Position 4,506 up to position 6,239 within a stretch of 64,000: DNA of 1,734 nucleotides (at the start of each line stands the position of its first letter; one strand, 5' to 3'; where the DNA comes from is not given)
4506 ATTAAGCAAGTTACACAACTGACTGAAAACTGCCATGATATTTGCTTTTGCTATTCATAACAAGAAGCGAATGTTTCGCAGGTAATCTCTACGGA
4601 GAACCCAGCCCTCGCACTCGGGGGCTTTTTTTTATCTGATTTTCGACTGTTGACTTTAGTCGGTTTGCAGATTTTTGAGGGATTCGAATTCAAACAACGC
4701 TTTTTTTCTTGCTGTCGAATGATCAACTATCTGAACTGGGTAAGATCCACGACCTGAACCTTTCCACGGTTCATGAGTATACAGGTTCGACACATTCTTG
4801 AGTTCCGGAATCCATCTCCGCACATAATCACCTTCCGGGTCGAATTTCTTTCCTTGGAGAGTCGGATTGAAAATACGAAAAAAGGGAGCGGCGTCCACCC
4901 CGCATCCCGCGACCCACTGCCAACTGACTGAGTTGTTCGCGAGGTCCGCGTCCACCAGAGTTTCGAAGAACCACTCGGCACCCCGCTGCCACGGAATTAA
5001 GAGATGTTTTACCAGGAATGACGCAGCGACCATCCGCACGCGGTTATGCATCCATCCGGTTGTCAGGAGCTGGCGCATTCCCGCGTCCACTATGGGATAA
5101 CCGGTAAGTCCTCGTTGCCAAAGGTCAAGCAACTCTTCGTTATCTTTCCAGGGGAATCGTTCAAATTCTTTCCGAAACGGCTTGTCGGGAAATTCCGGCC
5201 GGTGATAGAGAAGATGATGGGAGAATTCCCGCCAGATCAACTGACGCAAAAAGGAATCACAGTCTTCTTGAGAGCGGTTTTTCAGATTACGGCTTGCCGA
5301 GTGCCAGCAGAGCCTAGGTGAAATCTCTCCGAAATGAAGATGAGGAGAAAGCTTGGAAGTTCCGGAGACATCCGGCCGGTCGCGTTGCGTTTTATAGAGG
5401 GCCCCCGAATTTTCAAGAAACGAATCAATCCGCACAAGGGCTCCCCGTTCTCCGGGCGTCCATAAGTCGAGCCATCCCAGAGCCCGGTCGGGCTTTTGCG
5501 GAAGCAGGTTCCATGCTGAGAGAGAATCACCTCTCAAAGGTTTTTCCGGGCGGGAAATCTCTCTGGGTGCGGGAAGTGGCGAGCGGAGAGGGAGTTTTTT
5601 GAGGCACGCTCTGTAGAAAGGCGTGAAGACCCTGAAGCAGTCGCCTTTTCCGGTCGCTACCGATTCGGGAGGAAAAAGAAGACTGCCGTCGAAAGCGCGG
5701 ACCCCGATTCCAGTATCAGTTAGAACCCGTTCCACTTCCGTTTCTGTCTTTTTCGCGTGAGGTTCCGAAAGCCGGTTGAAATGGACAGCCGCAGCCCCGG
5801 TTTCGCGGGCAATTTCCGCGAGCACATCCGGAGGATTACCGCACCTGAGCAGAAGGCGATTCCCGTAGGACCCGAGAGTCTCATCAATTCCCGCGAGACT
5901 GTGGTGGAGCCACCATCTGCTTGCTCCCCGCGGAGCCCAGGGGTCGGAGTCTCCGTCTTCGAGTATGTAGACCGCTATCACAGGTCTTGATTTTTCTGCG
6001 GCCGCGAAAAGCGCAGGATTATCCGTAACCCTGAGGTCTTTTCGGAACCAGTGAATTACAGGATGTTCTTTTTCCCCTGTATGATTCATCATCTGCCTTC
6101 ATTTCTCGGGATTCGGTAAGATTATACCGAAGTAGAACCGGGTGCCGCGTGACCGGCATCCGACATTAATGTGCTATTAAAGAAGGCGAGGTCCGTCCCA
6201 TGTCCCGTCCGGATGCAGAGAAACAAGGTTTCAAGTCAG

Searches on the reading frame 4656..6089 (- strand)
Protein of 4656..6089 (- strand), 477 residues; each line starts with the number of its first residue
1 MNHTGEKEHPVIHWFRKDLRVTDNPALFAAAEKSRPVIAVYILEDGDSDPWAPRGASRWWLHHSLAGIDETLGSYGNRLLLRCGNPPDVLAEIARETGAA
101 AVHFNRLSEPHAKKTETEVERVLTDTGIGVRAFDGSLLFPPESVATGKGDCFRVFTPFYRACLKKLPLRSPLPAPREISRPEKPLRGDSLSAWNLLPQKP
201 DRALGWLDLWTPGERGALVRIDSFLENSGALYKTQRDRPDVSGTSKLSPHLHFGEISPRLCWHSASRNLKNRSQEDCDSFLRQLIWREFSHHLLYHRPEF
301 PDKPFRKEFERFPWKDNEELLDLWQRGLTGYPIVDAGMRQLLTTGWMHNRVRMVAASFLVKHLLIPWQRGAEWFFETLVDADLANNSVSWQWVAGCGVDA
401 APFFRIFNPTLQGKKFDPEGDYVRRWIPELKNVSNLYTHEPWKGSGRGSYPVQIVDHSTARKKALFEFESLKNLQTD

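Call 27: search_protein_families(library=pfam, proteins=[window:4656-6089:-], max_evalue=0.001)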
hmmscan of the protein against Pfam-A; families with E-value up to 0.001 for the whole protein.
window:4656-6089:- (477 aa): 2 families
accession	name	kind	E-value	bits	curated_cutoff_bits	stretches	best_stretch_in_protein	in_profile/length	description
PF03441.19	FAD_binding_7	-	2.5e-83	278.9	27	1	280-468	1-201/203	FAD binding domain of DNA photolyase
PF00875.24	DNA_photolyase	-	1.7e-51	174.9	26.6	1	11-175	1-163/164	DNA photolyase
